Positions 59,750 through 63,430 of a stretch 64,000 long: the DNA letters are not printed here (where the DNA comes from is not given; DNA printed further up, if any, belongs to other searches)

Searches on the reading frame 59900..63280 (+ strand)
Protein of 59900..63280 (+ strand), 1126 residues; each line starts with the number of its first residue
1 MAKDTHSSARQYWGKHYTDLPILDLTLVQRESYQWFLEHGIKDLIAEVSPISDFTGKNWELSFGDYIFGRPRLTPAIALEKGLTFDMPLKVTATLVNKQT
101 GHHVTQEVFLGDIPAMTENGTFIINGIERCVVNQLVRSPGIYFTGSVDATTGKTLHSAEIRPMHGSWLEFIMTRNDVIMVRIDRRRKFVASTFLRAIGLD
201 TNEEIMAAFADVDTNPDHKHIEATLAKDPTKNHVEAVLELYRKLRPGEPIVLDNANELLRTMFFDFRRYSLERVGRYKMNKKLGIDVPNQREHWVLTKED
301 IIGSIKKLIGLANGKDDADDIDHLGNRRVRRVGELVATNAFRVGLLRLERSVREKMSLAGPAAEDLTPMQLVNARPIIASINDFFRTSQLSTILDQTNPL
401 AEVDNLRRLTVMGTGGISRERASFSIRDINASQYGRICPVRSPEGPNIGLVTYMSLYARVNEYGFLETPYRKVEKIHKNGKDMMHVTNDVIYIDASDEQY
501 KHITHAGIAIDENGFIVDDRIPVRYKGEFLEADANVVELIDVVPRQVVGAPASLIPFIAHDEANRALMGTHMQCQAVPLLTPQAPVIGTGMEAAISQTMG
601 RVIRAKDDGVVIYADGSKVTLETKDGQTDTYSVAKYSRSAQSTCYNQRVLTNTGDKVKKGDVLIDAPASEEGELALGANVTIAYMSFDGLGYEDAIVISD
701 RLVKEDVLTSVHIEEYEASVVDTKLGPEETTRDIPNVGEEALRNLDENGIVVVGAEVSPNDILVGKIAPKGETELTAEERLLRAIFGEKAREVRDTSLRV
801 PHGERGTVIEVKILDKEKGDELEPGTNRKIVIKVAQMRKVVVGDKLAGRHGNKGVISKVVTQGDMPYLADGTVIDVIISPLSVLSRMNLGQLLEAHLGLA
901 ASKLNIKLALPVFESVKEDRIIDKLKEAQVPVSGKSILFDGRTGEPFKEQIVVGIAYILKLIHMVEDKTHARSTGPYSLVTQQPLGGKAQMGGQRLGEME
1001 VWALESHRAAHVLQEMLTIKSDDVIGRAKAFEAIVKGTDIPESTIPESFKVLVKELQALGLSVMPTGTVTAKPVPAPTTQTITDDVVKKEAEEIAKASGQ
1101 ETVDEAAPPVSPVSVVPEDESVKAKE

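Call 9: search_protein_families(library=pfam, proteins=[window:59900-63280:+], max_evalue=0.0001)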
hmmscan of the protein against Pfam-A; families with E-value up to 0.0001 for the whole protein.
window:59900-63280:+ (1126 aa): 6 families
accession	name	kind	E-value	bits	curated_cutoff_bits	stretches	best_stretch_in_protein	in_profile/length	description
PF00562.33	RNA_pol_Rpb2_6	-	1.4e-121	406.6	23.4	1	605-990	2-373/373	RNA polymerase Rpb2, domain 6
PF04561.19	RNA_pol_Rpb2_2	-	2.3e-29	102.9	21.7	1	137-330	1-190/190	RNA polymerase Rpb2, domain 2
PF04560.25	RNA_pol_Rpb2_7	-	3.1e-24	85.7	32.1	1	992-1063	1-82/87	RNA polymerase Rpb2, domain 7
PF04565.21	RNA_pol_Rpb2_3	-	8.8e-23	80.7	21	1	393-460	2-68/68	RNA polymerase Rpb2, domain 3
PF10385.14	RNA_pol_Rpb2_45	-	1.6e-13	50.9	28.2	1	470-542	1-65/66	RNA polymerase beta subunit external 1 domain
PF04563.20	RNA_pol_Rpb2_1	-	2.6e-11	43.9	28.2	1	28-377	5-201/203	RNA polymerase beta subunit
